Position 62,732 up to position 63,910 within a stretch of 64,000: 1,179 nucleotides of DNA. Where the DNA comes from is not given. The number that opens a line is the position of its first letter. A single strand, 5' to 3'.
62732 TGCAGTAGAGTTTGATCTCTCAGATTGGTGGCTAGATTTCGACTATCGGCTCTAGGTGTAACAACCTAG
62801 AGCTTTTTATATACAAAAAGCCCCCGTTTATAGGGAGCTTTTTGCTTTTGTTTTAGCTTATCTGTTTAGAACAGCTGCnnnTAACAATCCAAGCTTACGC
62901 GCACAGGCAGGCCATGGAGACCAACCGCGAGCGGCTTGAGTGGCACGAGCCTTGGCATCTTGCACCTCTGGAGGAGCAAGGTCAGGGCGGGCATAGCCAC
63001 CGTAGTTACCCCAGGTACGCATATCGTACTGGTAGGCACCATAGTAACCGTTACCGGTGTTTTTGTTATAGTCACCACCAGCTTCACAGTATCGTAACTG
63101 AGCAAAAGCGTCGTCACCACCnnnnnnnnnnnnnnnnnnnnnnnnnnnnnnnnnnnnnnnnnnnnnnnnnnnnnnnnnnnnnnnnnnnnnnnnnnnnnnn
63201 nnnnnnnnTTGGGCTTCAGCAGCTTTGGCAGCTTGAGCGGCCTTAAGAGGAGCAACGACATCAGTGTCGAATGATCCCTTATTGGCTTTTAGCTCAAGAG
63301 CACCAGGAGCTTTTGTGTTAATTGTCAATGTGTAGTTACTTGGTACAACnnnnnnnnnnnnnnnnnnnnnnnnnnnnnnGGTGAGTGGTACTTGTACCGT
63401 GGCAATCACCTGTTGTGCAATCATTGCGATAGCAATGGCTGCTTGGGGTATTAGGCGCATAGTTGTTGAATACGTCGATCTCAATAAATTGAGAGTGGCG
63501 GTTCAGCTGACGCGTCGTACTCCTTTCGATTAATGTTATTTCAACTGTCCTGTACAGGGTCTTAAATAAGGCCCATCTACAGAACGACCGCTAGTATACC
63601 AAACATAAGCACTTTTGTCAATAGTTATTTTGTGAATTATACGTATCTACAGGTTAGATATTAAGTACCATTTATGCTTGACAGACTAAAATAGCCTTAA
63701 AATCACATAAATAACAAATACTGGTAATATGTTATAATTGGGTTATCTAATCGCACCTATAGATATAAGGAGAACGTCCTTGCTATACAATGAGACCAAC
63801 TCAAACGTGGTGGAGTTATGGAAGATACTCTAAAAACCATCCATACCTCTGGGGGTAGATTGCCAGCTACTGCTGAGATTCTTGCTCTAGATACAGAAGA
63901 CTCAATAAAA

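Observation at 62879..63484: Rpf (resuscitation-promoting factor) muralytic domain protein in a non-actinobacterial-looking genome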

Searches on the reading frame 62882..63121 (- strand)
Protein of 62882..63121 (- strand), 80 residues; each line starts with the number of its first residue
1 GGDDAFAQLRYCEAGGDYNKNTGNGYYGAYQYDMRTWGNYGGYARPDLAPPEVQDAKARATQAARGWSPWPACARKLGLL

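Call 14: find_homologous_proteins(query=window:62882-63121:-, max_evalue=0.00001)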
Query seq(80 aa) (80 aa): 99 proteins with E <= 0.00001 among 102 candidates.
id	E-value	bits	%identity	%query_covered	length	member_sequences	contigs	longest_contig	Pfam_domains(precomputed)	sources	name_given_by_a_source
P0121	1.1e-36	143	76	100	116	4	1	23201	PF06737.20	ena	-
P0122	3.3e-33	132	71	96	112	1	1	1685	PF06737.20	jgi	jgi:hypothetical protein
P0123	2.8e-30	122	74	91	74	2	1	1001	PF06737.20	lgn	-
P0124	6.3e-30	121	74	90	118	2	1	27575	PF06737.20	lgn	-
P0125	6.5e-29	118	74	93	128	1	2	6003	PF06737.20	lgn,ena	-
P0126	5.5e-28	115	69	96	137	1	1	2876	PF06737.20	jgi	jgi:hypothetical protein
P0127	2.0e-27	113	64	96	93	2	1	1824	PF06737.20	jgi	jgi:hypothetical protein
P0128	6.1e-27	112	72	93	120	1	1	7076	PF06737.20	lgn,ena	-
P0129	2.5e-25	106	62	96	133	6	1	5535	PF06737.20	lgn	-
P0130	6.0e-25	105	66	95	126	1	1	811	PF06737.20,PF07501.18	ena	-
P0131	6.6e-25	105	72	85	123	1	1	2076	PF06737.20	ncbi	-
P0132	9.6e-25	105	71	85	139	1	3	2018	PF06737.20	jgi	jgi:membrane protein involved in colicin uptake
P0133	1.5e-24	104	64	95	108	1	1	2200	PF06737.20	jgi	jgi:hypothetical protein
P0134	9.8e-24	101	71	85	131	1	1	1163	PF06737.20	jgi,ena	-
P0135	1.2e-23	101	60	99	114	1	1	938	PF06737.20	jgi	jgi:resuscitation-promoting factor RpfA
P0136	1.9e-23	100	66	88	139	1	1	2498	PF06737.20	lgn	-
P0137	3.5e-23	100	62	95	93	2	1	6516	PF06737.20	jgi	jgi:hypothetical protein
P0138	4.7e-23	99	63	94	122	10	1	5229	PF06737.20,PF07501.18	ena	-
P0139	1.5e-22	98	58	96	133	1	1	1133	PF06737.20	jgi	jgi:hypothetical protein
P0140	5.8e-22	96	59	95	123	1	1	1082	PF06737.20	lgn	-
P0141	3.4e-21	93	56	98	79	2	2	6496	PF06737.20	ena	-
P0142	7.9e-21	92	57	90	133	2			PF06737.20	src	-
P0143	2.4e-20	90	56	99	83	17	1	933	PF06737.20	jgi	jgi:hypothetical protein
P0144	4.1e-20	90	57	90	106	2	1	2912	PF06737.20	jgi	jgi:hypothetical protein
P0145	4.3e-20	90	55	93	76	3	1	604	PF06737.20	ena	-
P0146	5.5e-20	89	55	95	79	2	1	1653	PF06737.20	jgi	-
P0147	6.2e-20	89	80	68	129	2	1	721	PF06737.20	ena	-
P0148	6.5e-20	89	55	93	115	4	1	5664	PF06737.20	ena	-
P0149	7.3e-20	89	54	95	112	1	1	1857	PF06737.20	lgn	-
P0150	1.0e-19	88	57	95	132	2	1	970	PF06737.20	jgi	jgi:hypothetical protein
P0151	1.6e-19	88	51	96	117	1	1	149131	PF06737.20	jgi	jgi:hypothetical protein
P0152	1.8e-19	88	53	96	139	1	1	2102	PF06737.20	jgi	jgi:hypothetical protein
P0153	1.9e-19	88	55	95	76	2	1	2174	PF06737.20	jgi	jgi:hypothetical protein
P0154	2.3e-19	87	53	96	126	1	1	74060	PF06737.20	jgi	jgi:hypothetical protein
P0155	2.9e-19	87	55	95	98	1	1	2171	PF06737.20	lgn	-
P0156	3.3e-19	87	56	89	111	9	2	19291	PF06737.20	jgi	jgi:NAD-dependent oxidoreductase involved in siderophore biosynthesis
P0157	4.0e-19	87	58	90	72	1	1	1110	PF06737.20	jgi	jgi:hypothetical protein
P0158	4.1e-19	87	54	93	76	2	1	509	PF06737.20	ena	-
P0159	5.3e-19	86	57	90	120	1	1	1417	PF06737.20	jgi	jgi:hypothetical protein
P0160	7.7e-19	86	58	89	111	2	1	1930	PF06737.20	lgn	-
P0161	7.8e-19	86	57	96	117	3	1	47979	PF06737.20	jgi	-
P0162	1.6e-18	85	54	95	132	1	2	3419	PF06737.20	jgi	jgi:hypothetical protein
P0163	1.6e-18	85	51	96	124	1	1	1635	PF06737.20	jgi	jgi:hypothetical protein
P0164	1.8e-18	84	55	93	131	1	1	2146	PF06737.20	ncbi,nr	ncbi:MAG TPA: transglycosylase family protein, partial [Acidimicrobiales bacterium]|nr:transglycosyl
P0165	4.4e-18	83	58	86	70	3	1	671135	PF06737.20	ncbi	-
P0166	5.1e-18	83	53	91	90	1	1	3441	PF06737.20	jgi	jgi:hypothetical protein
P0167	5.3e-18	83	53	98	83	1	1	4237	PF06737.20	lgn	-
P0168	7.6e-18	82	53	90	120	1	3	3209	PF06737.20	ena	-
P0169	8.9e-18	82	50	93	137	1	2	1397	PF06737.20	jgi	jgi:opacity protein-like surface antigen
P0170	1.1e-17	82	53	93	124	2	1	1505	PF06737.20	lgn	-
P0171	1.1e-17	82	53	93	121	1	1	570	PF06737.20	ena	-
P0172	1.3e-17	82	51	93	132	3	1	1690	PF06737.20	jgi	jgi:hypothetical protein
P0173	1.3e-17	82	57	86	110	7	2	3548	PF06737.20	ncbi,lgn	-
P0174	1.5e-17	82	55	95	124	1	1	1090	PF06737.20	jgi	jgi:resuscitation-promoting factor RpfA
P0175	1.7e-17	81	51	95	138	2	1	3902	PF06737.20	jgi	jgi:hypothetical protein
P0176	1.9e-17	81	54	90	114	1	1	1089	PF06737.20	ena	-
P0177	2.1e-17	81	55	93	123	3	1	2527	PF06737.20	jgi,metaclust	metaclust:\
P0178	2.3e-17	81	53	93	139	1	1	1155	PF06737.20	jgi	jgi:hypothetical protein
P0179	3.2e-17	80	54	95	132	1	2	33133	PF06737.20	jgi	jgi:hypothetical protein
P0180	5.1e-17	80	53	90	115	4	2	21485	PF06737.20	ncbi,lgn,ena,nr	ncbi:MAG TPA: transglycosylase family protein [Mycobacteriales bacterium]|nr:transglycosylase family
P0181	7.6e-17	79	55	95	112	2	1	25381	PF06737.20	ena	-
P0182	8.0e-17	79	54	85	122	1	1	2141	PF06737.20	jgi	jgi:resuscitation-promoting factor RpfA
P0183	1.4e-16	78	51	90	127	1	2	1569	PF06737.20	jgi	jgi:resuscitation-promoting factor RpfA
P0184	1.8e-16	78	54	93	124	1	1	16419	PF06737.20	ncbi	-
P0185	2.7e-16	78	54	85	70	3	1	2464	PF06737.20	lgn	-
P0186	3.1e-16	77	53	95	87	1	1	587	PF06737.20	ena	-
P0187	3.1e-16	77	53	85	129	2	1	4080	PF06737.20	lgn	-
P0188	3.2e-16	77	46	93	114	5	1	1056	PF06737.20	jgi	jgi:hypothetical protein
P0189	3.9e-16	77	58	85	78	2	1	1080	PF06737.20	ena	-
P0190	4.8e-16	77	48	96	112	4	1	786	PF06737.20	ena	-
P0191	5.0e-16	77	48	96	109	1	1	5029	PF06737.20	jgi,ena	jgi:hypothetical protein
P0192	5.7e-16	76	53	85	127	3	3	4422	PF06737.20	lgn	-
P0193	9.9e-16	76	54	94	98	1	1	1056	PF06737.20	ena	-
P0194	1.2e-15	75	49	98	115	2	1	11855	PF06737.20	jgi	jgi:hypothetical protein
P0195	1.5e-15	75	55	93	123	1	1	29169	PF06737.20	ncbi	ncbi:MAG: transglycosylase family protein [Acidimicrobiales bacterium]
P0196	1.6e-15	75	51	95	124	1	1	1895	PF06737.20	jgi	jgi:hypothetical protein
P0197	1.6e-15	75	47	95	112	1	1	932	PF06737.20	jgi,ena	-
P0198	6.4e-15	73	54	89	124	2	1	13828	PF06737.20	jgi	jgi:resuscitation-promoting factor RpfA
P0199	8.5e-15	73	67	68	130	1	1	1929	PF06737.20,PF07501.18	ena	-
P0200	9.3e-15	73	49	90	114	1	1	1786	PF06737.20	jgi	jgi:hypothetical protein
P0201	1.5e-14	72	47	95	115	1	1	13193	PF06737.20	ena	-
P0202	1.9e-14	72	47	95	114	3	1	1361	PF06737.20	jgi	jgi:hypothetical protein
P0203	2.3e-14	71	53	91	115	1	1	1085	PF06737.20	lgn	-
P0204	6.4e-14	70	52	96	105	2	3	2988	PF06737.20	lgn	-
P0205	1.7e-13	69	49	90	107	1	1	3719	PF06737.20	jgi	jgi:transglycosylase-like protein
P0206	1.9e-13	68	49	98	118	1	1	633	PF06737.20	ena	-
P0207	2.3e-13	68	52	90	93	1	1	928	PF06737.20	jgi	jgi:hypothetical protein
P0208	2.9e-13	68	49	99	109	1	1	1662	PF06737.20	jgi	jgi:hypothetical protein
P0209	2.0e-12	65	49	90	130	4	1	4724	PF06737.20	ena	-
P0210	1.2e-11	63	52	89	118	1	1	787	PF06737.20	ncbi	-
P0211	9.6e-11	60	54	81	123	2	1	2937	PF06737.20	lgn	-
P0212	1.1e-10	60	54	84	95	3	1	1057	PF06737.20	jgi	jgi:hypothetical protein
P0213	1.3e-10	59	48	90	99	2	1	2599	PF06737.20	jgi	jgi:hypothetical protein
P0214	1.5e-10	59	54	78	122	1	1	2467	PF06737.20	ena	-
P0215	1.8e-10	59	55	78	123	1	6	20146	PF06737.20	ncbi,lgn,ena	-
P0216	1.3e-9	56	52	78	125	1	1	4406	PF06737.20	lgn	-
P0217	2.2e-9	55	51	83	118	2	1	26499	PF06737.20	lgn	-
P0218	3.7e-9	55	50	84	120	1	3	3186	PF06737.20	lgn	-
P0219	4.6e-6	45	46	83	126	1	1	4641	PF06737.20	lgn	-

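Call 42: find_encoding_contigs(protein=P0121, flank=5000, max_places=2)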
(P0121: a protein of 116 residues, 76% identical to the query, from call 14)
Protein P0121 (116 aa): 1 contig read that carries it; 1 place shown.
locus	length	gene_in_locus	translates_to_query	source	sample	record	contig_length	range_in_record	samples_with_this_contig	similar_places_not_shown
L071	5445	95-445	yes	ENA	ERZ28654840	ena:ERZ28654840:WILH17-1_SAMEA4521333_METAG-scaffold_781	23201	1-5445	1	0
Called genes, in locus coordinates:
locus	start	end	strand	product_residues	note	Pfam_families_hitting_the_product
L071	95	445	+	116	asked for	PF06737:Transglycosylas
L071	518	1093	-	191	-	PF01928:CYTH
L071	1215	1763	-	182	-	-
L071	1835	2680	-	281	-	PF02481:DNA_processg_A, PF17782:WHD_DprA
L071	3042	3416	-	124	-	-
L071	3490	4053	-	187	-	PF01195:Pept_tRNA_hydro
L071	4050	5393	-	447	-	PF00009:GTP_EFTU (weak), PF00071:Ras (faint), PF01926:MMR_HSR1, PF02421:FeoB_N, PF00009:GTP_EFTU, PF01926:MMR_HSR1, PF02421:FeoB_N, PF14714:KH_dom-like, +5 more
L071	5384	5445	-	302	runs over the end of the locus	PF00768:Peptidase_S11, PF13354:Beta-lactamase2 (weak)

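Call 43: find_encoding_contigs(protein=P0124, flank=5000, max_places=2)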
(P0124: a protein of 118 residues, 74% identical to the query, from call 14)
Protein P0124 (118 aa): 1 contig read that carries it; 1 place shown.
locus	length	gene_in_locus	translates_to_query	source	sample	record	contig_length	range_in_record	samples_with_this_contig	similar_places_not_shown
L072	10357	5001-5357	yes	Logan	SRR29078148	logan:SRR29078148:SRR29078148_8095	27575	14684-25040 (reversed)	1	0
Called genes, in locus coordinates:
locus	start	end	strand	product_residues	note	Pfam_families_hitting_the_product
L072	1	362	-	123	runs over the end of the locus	PF01844:HNH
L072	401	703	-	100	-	-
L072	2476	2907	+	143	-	-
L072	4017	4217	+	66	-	-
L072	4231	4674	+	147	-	-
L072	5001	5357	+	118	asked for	PF06737:Transglycosylas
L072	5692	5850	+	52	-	-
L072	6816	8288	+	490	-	PF05731:TROVE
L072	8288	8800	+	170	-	PF01844:HNH, PF14279:HNH_5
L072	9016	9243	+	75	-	-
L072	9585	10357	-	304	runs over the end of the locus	PF01510:Amidase_2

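Call 64: search_protein_families(library=phrogs, proteins=[L072:401-703:-, L072:2476-2907:+, L072:4231-4674:+, L072:5001-5357:+, L072:6807-8288:+, L072:8288-8800:+, L072:9585-10244:-, L072:2032-2397:-], max_evalue=0.001)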
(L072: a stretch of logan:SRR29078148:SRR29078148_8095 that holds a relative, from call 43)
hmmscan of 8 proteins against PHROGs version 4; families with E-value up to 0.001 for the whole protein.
L072:401-703:- (100 aa): 0 families

L072:2476-2907:+ (143 aa): 0 families

L072:4231-4674:+ (147 aa): 0 families

L072:5001-5357:+ (118 aa): 1 family
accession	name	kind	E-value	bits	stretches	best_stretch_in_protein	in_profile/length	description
phrog_29757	-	other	6.6e-12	46.4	1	36-112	29-108/201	transglycosylase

L072:6807-8288:+ (493 aa): 1 family
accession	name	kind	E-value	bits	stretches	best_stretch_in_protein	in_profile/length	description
phrog_850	-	DNA, RNA and nucleotide metabolism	2.3e-45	156.3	1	5-473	5-455/476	RNA-binding protein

L072:8288-8800:+ (170 aa): 20 families
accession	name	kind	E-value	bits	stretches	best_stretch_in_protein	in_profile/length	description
phrog_16726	-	DNA, RNA and nucleotide metabolism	2.8e-16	61.1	1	90-153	81-148/308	HNH endonuclease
phrog_2214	-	DNA, RNA and nucleotide metabolism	6.2e-14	52.9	1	76-165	167-256/429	HNH endonuclease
phrog_589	-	DNA, RNA and nucleotide metabolism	6.8e-13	49.8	1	87-157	76-150/179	HNH endonuclease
phrog_14314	-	DNA, RNA and nucleotide metabolism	7.6e-13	50.3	1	97-151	11-67/252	HNH endonuclease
phrog_8660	-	DNA, RNA and nucleotide metabolism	2.8e-12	48.2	1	69-157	90-188/196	HNH endonuclease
phrog_2118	-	DNA, RNA and nucleotide metabolism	3.9e-12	47.3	1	99-159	173-235/301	HNH endonuclease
phrog_1271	-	DNA, RNA and nucleotide metabolism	2.4e-11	44.6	1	86-168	249-337/361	HNH endonuclease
phrog_144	-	DNA, RNA and nucleotide metabolism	1.5e-09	38.8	1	93-159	75-144/175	HNH endonuclease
phrog_7785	-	DNA, RNA and nucleotide metabolism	8.3e-09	36.6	1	72-159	38-128/147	HNH endonuclease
phrog_5718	-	DNA, RNA and nucleotide metabolism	8.5e-09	35.9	1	86-165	112-193/394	HNH endonuclease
phrog_338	-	DNA, RNA and nucleotide metabolism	1.2e-08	35.8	1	88-165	202-281/340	HNH endonuclease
phrog_16986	-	unknown function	6.3e-08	33.5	1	89-152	7-72/248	-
phrog_7370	-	DNA, RNA and nucleotide metabolism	9e-08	33.2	1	88-163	27-101/115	HNH endonuclease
phrog_1035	-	DNA, RNA and nucleotide metabolism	1.1e-07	33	1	31-158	115-223/271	endonuclease VII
phrog_6050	-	DNA, RNA and nucleotide metabolism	2.3e-06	27.7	1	82-151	291-364/402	HNH endonuclease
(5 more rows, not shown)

L072:9585-10244:- (219 aa): 2 families
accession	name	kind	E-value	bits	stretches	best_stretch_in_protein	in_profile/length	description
phrog_1493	-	lysis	3.1e-12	47.4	1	2-81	83-164/394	endolysin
phrog_822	-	lysis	1.2e-06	29.5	1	15-80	84-149/215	amidase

L072:2032-2397:- (121 aa): 0 families

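Call 67: find_encoding_contigs(protein=P0128, flank=5000, max_places=1)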
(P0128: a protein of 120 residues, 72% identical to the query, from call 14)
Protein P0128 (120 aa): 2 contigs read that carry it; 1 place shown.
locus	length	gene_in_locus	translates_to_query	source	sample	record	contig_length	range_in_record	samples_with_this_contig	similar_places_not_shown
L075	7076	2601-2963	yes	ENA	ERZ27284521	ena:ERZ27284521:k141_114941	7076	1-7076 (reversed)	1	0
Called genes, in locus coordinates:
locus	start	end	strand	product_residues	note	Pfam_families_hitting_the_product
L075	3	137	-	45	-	?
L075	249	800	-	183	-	-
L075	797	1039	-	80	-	-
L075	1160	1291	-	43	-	-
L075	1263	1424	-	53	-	-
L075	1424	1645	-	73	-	-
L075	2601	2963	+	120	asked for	PF06737:Transglycosylas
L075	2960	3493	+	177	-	PF05257:CHAP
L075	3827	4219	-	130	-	-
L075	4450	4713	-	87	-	-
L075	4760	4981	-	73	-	-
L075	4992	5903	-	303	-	PF01510:Amidase_2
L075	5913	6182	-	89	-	-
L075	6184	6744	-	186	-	-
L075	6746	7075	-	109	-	?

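Call 68: find_encoding_contigs(protein=P0129, flank=5000, max_places=1)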
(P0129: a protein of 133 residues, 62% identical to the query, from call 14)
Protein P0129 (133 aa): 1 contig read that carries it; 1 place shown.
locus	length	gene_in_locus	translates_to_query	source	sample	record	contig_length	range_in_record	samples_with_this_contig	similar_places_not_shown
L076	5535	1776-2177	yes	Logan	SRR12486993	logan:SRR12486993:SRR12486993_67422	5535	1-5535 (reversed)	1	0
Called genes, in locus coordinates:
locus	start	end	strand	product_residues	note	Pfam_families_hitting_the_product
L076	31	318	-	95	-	-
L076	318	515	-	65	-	-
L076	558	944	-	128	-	-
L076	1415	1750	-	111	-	-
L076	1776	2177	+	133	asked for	PF06737:Transglycosylas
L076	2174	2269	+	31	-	-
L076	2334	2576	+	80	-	-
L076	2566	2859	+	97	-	-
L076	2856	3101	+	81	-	-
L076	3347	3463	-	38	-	-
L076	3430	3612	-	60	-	PF16945:Phage_r1t_holin (weak)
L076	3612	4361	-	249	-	-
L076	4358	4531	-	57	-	-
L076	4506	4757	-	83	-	-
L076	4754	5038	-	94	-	-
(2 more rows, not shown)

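Call 70: search_dna_similar(query=window:62882-63121:-, collection=phages, mode=protein, max_rows=15)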
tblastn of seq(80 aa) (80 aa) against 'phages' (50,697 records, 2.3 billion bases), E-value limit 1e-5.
Records with a match: 54; places in all: 54; records where one place covers at least 80% of the query: 28.
Best place of each record, by identity: <60% 54.
By first word of the organism name: Mycobacterium 32; Rhodococcus 13; Streptomyces 6; Bacteriophage 3.
By host as written in the record: Mycobacterium smegmatis mc2 155 12; Mycobacterium smegmatis mc#155 10; Rhodococcus erythropolis RIA 643 6; Mycobacterium smegmatis mc2155 4; Rhodococcus equi NRRL B-16538 4; - 4; Streptomyces lividans JI 1326 2; Mycolicibacterium smegmatis 2; and 8 more.
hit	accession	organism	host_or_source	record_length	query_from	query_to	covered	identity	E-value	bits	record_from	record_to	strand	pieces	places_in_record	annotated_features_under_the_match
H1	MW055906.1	Mycobacterium phage Indlovu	Mycobacterium smegmatis mc#155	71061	4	77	93%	45.6%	4e-7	50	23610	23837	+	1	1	25: tape measure protein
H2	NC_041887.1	Rhodococcus phage Weasels2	Rhodococcus erythropolis RIA 643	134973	4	77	93%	44.2%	1e-9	58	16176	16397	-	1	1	transglycosylase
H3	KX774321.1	Rhodococcus phage Weasels2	Rhodococcus erythropolis RIA 643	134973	4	77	93%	44.2%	1e-9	58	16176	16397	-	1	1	transglycosylase-like domain protein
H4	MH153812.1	Rhodococcus phage Grayson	Rhodococcus erythropolis RIA 643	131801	4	77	93%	44.2%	9e-9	56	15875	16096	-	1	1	46: hypothetical protein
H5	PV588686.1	Streptomyces phage pSt2308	Streptomyces turgidiscabies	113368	4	78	94%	42.7%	2e-10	60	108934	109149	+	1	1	hydrolase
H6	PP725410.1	Streptomyces phage GiJojo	Streptomyces mirabilis NRRL B-2400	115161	4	78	94%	42.7%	3e-10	60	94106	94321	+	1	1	174: hydrolase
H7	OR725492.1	Streptomyces phage Alone3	Streptomyces lividans JI 1326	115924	4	78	94%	42.7%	3e-10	59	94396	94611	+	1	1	184: hypothetical protein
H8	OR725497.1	Streptomyces phage LuckySocke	Streptomyces lividans JI 1326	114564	4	78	94%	42.7%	7e-10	59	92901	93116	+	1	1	182: hypothetical protein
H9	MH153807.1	Rhodococcus phage Peregrin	Rhodococcus erythropolis RIA 643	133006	4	77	93%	42.9%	2e-8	54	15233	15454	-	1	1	44: hypothetical protein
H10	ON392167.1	Mycobacterium phage Zenteno07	Mycobacterium smegmatis mc#155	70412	9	71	79%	50.0%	2e-7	51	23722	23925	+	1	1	31: tape measure protein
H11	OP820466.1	Mycobacterium phage Gravaillia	Mycobacterium smegmatis mc#155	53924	4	66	79%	50.0%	3e-7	51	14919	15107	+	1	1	20: tape measure protein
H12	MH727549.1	Mycobacterium phage Gancho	Mycobacterium smegmatis mc2155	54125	4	66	79%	50.0%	3e-7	51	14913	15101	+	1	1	19: tape measure protein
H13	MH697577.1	Mycobacterium phage Amochick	Mycobacterium smegmatis mc2 155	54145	4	66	79%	48.5%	6e-7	50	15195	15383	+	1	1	20: tape measure protein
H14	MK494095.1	Mycobacterium phage Daegal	Mycobacterium smegmatis mc#155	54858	4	66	79%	48.5%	6e-7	50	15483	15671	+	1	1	21: tapemeasure protein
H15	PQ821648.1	Mycobacterium phage ZM2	Mycolicibacterium smegmatis MC2 155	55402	4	66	79%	48.5%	6e-7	50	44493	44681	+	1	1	tail length tape measure protein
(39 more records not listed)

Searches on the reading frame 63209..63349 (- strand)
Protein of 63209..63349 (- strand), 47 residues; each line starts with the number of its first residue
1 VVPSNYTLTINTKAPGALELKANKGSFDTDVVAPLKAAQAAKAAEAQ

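Call 55: search_protein_representatives(alignment_id=A2)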
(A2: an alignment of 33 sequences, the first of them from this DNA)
Query: 33 sequences, 48 profile positions. Proteins with E-value up to 0.001 (for the whole library): 40; up to 1e-10: 9; up to 1e-30: 0. The best 40 are listed.
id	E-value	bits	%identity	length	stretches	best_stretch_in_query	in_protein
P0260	2.3e-16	75.3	-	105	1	3-48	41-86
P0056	2.6e-16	75.2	-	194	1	2-48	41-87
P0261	1.1e-15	73.2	-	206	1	2-48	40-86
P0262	2.1e-15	72.3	-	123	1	2-48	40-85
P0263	2.7e-14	68.7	-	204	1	2-48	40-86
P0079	1.1e-12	63.6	-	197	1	2-48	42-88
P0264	8.0e-12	60.8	-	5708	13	2-23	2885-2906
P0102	1.7e-11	59.8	-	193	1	3-48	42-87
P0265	2.9e-11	59.1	-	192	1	2-48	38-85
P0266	3.0e-10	55.8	-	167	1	7-47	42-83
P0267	7.0e-10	54.6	-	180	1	4-48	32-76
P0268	8.6e-10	54.3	-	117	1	3-46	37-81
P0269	1.1e-09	54.0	-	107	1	6-46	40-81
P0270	1.2e-09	53.8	-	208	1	2-48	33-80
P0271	1.7e-09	53.3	-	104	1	2-48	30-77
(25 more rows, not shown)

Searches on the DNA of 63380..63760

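Call 53: search_rna_families(source=window, start=63380, end=63760, threshold=evalue, max_evalue=10)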
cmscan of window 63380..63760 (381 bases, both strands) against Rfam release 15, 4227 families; matches with E-value up to 10: 3.
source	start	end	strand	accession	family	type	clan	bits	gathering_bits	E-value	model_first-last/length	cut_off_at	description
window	63557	63574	-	RF01844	SmY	Gene; snRNA; splicing;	-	16.9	39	0.22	22-39/80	no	SmY spliceosomal RNA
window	63501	63585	+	RF00163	Hammerhead_1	Gene; ribozyme;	CL00010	14.6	34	1.7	1-45/45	no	Hammerhead ribozyme (type I)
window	63536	63582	+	RF01844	SmY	Gene; snRNA; splicing;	-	11.6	39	4.9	1-80/80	no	SmY spliceosomal RNA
